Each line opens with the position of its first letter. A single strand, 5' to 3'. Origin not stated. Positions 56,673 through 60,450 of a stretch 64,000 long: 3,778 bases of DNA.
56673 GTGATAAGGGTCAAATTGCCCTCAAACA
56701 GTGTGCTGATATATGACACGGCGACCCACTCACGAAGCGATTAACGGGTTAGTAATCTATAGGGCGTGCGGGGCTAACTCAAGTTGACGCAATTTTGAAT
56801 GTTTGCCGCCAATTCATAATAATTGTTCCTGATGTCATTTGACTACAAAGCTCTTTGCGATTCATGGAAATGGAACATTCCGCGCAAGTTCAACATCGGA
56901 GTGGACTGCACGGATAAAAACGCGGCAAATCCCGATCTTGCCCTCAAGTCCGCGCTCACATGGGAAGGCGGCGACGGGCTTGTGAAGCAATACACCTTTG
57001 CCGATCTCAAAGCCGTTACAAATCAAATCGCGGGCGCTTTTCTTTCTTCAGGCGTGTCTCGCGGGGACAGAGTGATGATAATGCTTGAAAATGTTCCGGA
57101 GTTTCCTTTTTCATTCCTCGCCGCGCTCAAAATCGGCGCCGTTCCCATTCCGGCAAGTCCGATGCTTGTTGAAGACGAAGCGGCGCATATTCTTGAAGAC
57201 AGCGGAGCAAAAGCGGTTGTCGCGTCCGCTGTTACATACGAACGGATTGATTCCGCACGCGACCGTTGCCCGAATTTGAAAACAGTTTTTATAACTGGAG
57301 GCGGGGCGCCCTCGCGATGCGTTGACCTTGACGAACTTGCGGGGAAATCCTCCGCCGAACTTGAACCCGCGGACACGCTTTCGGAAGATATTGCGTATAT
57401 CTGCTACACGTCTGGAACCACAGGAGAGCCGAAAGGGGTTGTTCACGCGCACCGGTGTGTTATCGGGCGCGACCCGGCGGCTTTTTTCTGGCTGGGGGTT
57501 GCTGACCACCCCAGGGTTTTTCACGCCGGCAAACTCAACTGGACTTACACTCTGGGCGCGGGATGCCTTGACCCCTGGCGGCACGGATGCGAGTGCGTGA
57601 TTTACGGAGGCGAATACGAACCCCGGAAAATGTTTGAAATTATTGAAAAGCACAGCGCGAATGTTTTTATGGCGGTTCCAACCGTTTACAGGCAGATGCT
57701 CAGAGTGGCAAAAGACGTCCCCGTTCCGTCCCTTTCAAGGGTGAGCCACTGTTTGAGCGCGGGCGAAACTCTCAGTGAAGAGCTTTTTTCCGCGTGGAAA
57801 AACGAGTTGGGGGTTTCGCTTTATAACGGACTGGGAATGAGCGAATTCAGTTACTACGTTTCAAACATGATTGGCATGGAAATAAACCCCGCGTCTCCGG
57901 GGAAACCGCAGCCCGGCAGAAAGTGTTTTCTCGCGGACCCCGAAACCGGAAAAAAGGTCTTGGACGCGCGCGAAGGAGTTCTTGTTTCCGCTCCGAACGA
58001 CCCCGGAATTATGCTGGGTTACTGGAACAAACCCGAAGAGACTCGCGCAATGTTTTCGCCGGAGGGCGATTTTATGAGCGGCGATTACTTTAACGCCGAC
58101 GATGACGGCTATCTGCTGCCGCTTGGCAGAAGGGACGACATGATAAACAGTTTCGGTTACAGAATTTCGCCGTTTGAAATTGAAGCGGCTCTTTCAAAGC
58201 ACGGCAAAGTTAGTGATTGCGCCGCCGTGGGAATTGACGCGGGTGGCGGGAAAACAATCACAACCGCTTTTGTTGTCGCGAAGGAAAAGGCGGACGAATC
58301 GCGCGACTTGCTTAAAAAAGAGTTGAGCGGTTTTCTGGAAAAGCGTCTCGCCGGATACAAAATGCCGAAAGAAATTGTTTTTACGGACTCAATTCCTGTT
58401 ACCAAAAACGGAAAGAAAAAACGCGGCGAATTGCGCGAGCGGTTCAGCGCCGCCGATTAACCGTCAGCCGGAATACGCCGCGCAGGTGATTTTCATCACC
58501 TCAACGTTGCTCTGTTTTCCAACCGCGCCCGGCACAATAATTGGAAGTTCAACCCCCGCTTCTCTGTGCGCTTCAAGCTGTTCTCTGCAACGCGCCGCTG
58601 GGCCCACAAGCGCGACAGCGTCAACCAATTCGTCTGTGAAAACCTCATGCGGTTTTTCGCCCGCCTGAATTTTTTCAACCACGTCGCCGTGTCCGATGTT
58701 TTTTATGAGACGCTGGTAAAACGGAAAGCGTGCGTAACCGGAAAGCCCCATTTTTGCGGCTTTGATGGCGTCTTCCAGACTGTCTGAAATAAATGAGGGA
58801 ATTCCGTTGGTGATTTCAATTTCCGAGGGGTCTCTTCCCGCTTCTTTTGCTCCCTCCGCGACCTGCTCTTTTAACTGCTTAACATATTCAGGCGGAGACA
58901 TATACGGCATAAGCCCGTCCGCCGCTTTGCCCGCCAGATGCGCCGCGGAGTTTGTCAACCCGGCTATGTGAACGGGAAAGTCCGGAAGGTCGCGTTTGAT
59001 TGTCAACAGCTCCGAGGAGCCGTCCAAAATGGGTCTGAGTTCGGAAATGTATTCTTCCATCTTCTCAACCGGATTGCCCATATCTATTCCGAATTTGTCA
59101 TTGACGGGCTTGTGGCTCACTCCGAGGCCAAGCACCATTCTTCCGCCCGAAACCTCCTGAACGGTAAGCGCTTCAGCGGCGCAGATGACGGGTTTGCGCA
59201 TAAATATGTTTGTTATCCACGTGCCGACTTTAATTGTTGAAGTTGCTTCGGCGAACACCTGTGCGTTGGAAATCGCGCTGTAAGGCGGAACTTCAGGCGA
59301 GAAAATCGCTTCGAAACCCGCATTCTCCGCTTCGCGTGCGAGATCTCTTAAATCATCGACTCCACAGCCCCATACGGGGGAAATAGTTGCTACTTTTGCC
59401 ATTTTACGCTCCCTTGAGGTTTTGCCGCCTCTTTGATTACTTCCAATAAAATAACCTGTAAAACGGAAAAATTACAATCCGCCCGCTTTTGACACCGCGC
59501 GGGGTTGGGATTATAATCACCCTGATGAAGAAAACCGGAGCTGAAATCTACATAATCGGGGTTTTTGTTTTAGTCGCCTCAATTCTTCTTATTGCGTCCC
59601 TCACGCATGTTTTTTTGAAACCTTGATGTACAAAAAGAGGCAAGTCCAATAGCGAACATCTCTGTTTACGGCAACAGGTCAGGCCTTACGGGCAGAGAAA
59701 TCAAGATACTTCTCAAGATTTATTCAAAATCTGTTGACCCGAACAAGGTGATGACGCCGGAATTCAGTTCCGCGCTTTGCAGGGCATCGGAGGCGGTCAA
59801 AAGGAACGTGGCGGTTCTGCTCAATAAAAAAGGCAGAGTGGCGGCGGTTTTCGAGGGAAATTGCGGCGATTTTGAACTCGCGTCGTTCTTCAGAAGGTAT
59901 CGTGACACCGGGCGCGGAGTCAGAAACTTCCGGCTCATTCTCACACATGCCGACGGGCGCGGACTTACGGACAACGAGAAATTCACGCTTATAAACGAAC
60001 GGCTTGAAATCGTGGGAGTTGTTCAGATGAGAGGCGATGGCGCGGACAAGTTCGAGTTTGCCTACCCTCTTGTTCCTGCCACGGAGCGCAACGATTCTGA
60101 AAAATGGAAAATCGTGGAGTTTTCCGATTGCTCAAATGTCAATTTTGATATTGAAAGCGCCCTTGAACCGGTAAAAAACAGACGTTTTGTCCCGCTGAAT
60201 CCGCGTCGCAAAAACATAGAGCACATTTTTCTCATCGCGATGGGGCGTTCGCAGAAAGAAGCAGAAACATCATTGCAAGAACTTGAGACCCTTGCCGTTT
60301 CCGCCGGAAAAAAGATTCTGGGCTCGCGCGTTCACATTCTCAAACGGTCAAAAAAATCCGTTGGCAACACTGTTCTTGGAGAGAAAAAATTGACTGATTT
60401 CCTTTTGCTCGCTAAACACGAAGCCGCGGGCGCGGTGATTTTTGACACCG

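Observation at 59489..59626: Textbook consensus sigma-70 promoter driving a leaderless 33-aa single-TM peptide upstream of hflX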

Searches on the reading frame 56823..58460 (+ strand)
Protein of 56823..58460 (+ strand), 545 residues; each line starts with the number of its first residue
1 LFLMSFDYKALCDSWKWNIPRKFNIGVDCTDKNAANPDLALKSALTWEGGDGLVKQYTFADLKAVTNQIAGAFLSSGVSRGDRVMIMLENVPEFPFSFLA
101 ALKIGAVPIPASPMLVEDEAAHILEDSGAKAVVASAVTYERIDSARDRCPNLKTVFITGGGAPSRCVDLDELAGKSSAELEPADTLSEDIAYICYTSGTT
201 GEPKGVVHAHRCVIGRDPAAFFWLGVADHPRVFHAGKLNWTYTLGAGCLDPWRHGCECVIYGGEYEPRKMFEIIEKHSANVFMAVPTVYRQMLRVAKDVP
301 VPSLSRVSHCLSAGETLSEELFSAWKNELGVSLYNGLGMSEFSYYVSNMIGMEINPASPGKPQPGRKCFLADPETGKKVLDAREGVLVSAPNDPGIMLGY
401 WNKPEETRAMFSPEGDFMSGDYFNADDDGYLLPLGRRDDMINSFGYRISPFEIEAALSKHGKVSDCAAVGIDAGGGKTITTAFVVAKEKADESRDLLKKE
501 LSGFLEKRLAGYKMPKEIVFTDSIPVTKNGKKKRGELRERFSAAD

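Call 8: search_protein_families(library=pfam, proteins=[window:56823-58460:+], max_evalue=0.01)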
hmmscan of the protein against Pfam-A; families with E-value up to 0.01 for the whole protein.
window:56823-58460:+ (545 aa): 2 families
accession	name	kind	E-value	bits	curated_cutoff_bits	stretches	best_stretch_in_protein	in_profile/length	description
PF00501.34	AMP-binding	-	2.6e-68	231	29.9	1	47-401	16-384/384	AMP-binding enzyme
PF13193.12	AMP-binding_C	-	3.8e-15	57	24.5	1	452-531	1-76/76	AMP-binding enzyme C-terminal domain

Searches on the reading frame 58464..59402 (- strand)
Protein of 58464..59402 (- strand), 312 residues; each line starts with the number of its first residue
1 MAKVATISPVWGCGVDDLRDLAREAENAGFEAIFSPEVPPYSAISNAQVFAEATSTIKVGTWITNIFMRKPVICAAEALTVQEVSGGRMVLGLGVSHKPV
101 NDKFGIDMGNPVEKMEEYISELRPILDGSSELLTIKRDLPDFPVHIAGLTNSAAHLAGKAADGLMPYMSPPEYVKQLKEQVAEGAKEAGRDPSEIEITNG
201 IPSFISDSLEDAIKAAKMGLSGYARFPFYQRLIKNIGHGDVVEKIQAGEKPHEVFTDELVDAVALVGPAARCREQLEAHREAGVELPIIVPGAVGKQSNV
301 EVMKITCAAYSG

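Call 8: search_protein_families(library=pfam, proteins=[window:58464-59402:-], max_evalue=0.01)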
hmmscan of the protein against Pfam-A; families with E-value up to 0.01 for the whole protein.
window:58464-59402:- (312 aa): 1 family
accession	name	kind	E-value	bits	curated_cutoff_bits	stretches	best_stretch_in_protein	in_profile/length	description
PF00296.26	Bac_luciferase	-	9e-51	173.5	27.9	1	15-285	22-313/314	Luciferase-like monooxygenase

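Call 42: search_protein_families(library=ncbifam, proteins=[window:58464-59402:-], max_evalue=0.001)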
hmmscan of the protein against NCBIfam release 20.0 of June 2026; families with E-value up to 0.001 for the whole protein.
window:58464-59402:- (312 aa): 23 families
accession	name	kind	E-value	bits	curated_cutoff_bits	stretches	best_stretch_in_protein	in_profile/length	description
TIGR03564.1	F420_MSMEG_4879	subfamily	4e-37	128.3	234.25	1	20-250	3-245/265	TIGR03564 family F420-dependent LLM class oxidoreductase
TIGR03841.1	F420_Rv3093c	subfamily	5e-34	118.1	213.65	1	16-291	10-296/298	LLM class F420-dependent oxidoreductase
TIGR04024.1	F420_NP1902A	hypoth_equivalog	1.4e-32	112.8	345.4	1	15-281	14-301/330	TIGR04024 family LLM class F420-dependent oxidoreductase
TIGR03559.1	F420_Rv3520c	subfamily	7.1e-32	110.7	335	2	14-126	11-124/325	LLM class F420-dependent oxidoreductase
TIGR03617.1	F420_MSMEG_2256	subfamily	3.2e-31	108.4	278.15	2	22-127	1-106/318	TIGR03617 family F420-dependent LLM class oxidoreductase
NF002619.0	PRK02271.1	equivalog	4.4e-31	108.4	276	1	15-305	13-320/329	5,10-methylenetetrahydromethanopterin reductase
TIGR03620.1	F420_MSMEG_4141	subfamily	1.1e-27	97.2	219.8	1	18-285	20-254/280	TIGR03620 family F420-dependent LLM class oxidoreductase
TIGR03555.1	F420_mer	equivalog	7.4e-27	94.6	348.7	1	18-292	14-306/325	5,10-methylenetetrahydromethanopterin reductase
TIGR03857.1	F420_MSMEG_2249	hypoth_equivalog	6.8e-22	78.1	218.4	1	20-212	18-223/329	TIGR03857 family LLM class F420-dependent oxidoreductase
TIGR03842.1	F420_CPS_4043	hypoth_equivalog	2e-20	73.1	295.45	1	18-217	15-220/329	TIGR03842 family LLM class F420-dependent oxidoreductase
TIGR03619.1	F420_Rv2161c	subfamily_domain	2.2e-19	70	166.9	2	49-126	52-130/247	TIGR03619 family F420-dependent LLM class oxidoreductase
TIGR03621.1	F420_MSMEG_2516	subfamily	1.4e-18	67.1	213.15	1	15-197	13-215/295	TIGR03621 family F420-dependent LLM class oxidoreductase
TIGR03560.1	F420_Rv1855c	subfamily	1.3e-15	57.8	231.4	1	17-120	14-130/227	TIGR03560 family F420-dependent LLM class oxidoreductase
TIGR03856.1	F420_MSMEG_2906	subfamily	2.8e-13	50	243.7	1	33-203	43-212/249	LLM class F420-dependent oxidoreductase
TIGR03571.1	lucif_BA3436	subfamily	5.3e-12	45.6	303.9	1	19-192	34-232/304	TIGR03571 family LLM class oxidoreductase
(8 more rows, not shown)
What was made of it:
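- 58464..59402 (-): Divergent neighbour: F420-type luciferase-like (LLM) oxidoreductase. Calls 8, 42.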

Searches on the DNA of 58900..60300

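Call 4: search_rna_families(source=window, start=58900, end=60300, threshold=evalue, max_evalue=10, show_alignments=3)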
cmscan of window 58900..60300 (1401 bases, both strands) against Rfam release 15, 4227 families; matches with E-value up to 10: 0.
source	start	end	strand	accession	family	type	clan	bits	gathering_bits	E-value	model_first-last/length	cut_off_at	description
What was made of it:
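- Rfam finds nothing at E up to 10 (call 4).
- Tried and rejected: Rfam: a search of 58900-60300 at E up to 10 found nothing (call 4).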

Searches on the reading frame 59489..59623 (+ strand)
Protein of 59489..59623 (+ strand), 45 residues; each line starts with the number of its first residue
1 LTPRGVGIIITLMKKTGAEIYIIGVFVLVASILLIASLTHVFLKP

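Call 22: find_homologous_proteins(query=window:59489-59623:+, max_evalue=10)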
Query window:59489-59623:+: no candidate shares three 5-residue words with the query. No homologue found.
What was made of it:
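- Tried and rejected: The 45-aa extended ORF shared too few words (call 22).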

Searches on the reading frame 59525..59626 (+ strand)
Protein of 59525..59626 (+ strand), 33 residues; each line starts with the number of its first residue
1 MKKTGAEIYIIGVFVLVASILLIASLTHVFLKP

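Call 8: search_protein_families(library=pfam, proteins=[window:59525-59626:+], max_evalue=0.01)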
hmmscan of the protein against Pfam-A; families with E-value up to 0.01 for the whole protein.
window:59525-59626:+ (33 aa): 0 families

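Call 28: find_related_loci(query=A1, collection=metagenome_contigs, flank=3000)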
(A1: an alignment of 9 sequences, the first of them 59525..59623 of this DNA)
Query A1 (33 aa) in metagenome_contigs; peptide patterns used: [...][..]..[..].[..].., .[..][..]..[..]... (x = any residue, [..] = any of these).
238 stretches matched a pattern, but none encodes a relative of the query by tblastn (E <= 1e-3).
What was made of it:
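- Tried and rejected: Metagenome scan with the peptide alignment: there were 238 pattern hits, but none passed the tblastn confirmation (call 28).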

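Call 35: search_protein_representatives(protein=window:59525-59623:+)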
Query: 33 residues. Proteins with E-value up to 0.001 (for the whole library): 1; up to 1e-10: 0; up to 1e-30: 0. The best 1 are listed.
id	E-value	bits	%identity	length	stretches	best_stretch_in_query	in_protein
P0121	3.0e-07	44.4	72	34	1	2-33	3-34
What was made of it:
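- Tried and rejected: The single-peptide search found one hit (call 35).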

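Call 37: search_protein_families(library=ncbifam, proteins=[window:59525-59623:+], max_evalue=10)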
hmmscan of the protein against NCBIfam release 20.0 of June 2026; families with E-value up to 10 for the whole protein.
seq(33 aa): 0 families

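Call 38: search_protein_families(library=pfam, proteins=[window:59525-59623:+], max_evalue=10)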
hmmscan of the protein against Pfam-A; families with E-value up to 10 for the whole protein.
seq(33 aa): 0 families

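Call 75: search_solved_structures(query=A4, max_evalue=10, show_alignments=2)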
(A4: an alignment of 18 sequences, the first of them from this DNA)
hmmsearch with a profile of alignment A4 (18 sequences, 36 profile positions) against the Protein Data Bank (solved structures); distinct sequences matched with E-value up to 10: 8.
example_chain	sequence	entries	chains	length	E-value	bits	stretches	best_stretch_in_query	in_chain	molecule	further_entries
3jaj_2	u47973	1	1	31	0.37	13.7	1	16-29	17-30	Nascent chain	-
6ftg_z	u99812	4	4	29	0.44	13.5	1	16-28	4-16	Protein transport protein Sec61 subunit beta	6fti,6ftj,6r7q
9hz5_C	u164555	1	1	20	0.56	13.1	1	16-28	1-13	Protein transport protein Sec61 subunit beta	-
4cg5_C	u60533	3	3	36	0.69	12.8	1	16-28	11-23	PROTEIN TRANSPORT PROTEIN SEC61 SUBUNIT BETA | TRANSPORT PROTEIN SEC61 SUBUNIT BETA | SEC61B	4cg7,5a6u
9ek8_A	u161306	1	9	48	2.9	10.9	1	14-32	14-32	Light-harvesting protein B-800/850 alpha chain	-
1kzu_A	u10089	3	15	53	3.5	10.6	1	14-32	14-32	LIGHT HARVESTING PROTEIN B-800/850 | Light-harvesting protein B-800/850, alpha chain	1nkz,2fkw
7zcu_A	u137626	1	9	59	5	10.1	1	14-32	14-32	Light-harvesting protein B-800-850 alpha chain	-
7ze8_A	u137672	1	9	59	5.2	10.1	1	14-32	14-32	Light-harvesting protein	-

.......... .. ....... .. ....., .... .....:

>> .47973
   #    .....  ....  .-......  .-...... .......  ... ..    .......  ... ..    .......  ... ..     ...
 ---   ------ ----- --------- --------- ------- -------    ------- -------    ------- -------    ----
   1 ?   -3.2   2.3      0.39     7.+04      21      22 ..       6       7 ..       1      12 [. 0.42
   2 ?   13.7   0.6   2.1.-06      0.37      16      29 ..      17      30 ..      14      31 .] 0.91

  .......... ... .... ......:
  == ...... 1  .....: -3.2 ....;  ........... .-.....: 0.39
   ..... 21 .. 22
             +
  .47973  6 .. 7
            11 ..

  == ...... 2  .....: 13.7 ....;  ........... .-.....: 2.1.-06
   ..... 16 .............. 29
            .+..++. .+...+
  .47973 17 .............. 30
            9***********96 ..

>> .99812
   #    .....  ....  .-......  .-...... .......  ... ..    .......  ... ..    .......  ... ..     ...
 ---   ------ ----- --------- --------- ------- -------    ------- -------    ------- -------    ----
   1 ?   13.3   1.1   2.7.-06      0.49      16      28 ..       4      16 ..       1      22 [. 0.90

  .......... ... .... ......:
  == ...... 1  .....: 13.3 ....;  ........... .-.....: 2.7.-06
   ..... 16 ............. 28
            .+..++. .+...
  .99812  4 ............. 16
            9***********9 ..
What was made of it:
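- Closest known: Bacterial single-pass membrane microproteins. Different: It shows no sequence similarity to any of them, and has no Pfam, NCBIfam or significant PDB match (calls 37, 38, 75).
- Tried and rejected: PDB profile search: only insignificant TM-composition hits, to Sec61-beta and LH2-alpha at E of 0.37 or higher (call 75).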

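Call 76: search_protein_families(library=padloc, proteins=[window:59525-59623:+], max_evalue=1)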
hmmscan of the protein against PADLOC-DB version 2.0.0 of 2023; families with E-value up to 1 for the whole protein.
seq(33 aa): 0 families
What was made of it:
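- There is no PADLOC hit (call 76).
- Tried and rejected: PADLOC: no hit (call 76).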

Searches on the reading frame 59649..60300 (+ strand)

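Call 43: search_protein_families(library=pfam, proteins=[window:59649-60300:+], max_evalue=0.1)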
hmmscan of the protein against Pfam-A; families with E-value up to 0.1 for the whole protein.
window:59649-60300:+ (217 aa): 0 families

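Call 68: predict_structure(alignment_id=A3)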
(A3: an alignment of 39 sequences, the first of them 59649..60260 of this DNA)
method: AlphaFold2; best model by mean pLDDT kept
length: 204 residues; sequences in the alignment: 39
mean_pLDDT: 82.0   pTM: 0.78
mean pLDDT of the five models: 82.0, 81.9, 81.8, 80.0, 79.4
residues with pLDDT >= 90: 104; 70-90: 54; 50-70: 27; < 50: 19
segments of 3 or more residues with pLDDT < 50: 179-191, 202-204
pLDDT, mean of each block of 10 residues (from residue 1): 75 93 94 92 95 94 93 83 64 89 93 91 91 92 64 92 89 73 42 56 47
secondary structure, 60 per line:
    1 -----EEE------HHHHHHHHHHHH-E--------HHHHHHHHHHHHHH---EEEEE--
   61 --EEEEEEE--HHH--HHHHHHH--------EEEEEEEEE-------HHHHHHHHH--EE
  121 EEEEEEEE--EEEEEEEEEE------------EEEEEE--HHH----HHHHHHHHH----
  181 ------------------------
elements in order: E6-8 H15-26 H37-50 E54-58 E63-69 H77-83 E92-100 H108-116 E119-128 E131-140 E153-158 H168-176
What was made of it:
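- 59649..61316 (+): hflX with a corrected start at ATA 59649 (555 codons). The annotated start is ATG 59751 (521 aa). These residues are modelled at pLDDT 93-94 (call 68).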

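Call 70: fold_search(model_id=the predicted structure, library=pdb)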
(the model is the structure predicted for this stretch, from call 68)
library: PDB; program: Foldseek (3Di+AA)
matches with E <= 10: 523; with E <= 0.001: 1
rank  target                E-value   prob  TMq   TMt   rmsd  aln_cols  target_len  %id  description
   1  4f7o_A                7.9e-04  0.97  0.36  0.32  13.8       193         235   10  Crystal structure of CSN5 (released 2013-01-23)
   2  5jog                  1.2e-02  0.47  0.28  0.26  14.1       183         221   10  CRYSTAL STRUCTURE OF CSN5(2-257) IN COMPLEX WITH CNS5i-3 (released 2016-11-02)
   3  9e81_E                1.4e-02  0.69  0.31  0.23  12.9       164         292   12  Cryo-EM structure of COP9 signalosome in complex with CSN5i-3 (released 2025-12-03)
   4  5m5q                  1.9e-02  0.57  0.28  0.27  11.1       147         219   10  COPS5(2-257) IN COMPLEX WITH A AZAINDOLE (COMPOUND 4) (released 2017-01-11)
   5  2qlc_A                4.7e-02  0.51  0.26  0.36   6.2       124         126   13  The crystal structure of DNA repair protein RadC from Chlorobium tepidum TLS (released 2007-09-04)
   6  8usb_Z                5.4e-02  0.28  0.29  0.22  12.8       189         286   13  Non-substrate-engaged human 26S proteasome with Nub1/FAT10 bound to Rpn1 (released 2024-11-06)
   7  5xsp_A                7.4e-02  0.25  0.19  0.13   8.5       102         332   11  The catalytic domain of GdpP with 5'-pApA (released 2018-01-31)
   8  5ey2_A                7.4e-02  0.14  0.19  0.16  16.8       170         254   12  Crystal structure of CodY from Bacillus cereus (released 2016-09-14)
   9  5ld9_B                1.1e-01  0.69  0.35  0.51   5.1       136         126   14  Structure of deubiquitinating enzyme homolog, Pyrococcus furiosus JAMM1. (released 2017-05-17)
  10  5xsp_B                1.2e-01  0.21  0.19  0.13   8.6       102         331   11  The catalytic domain of GdpP with 5'-pApA (released 2018-01-31)
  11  4ls9_A                1.3e-01  0.13  0.16  0.11  11.1        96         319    8  Structure of mycobacterial nrnA homolog reveals multifunctional nuclease activities (released 2014-07-16)
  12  5lda_A                1.4e-01  0.60  0.35  0.50   5.3       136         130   14  Structure of deubiquitinating enzyme homolog (Pyrococcus furiosus JAMM1) in complex with ubiquitin-like SAMP2. (released 2017-06-21)
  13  1vet_B                1.4e-01  0.09  0.16  0.25  15.8       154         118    9  Crystal Structure of p14/MP1 at 1.9 A resolution (released 2004-08-03)
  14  8yl2_A                1.4e-01  0.08  0.15  0.11  15.3       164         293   10  Crystal Structure of Homo Tetrameric RagA-like small GTPase from Asgard Lokiarchaeota (LokiRagO) in complex with GTP (released 2025-09-10)
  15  5jfy_C                1.5e-01  0.47  0.29  0.45  10.9       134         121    8  Crystal structure of a plant cytidine deaminase (released 2017-04-26)
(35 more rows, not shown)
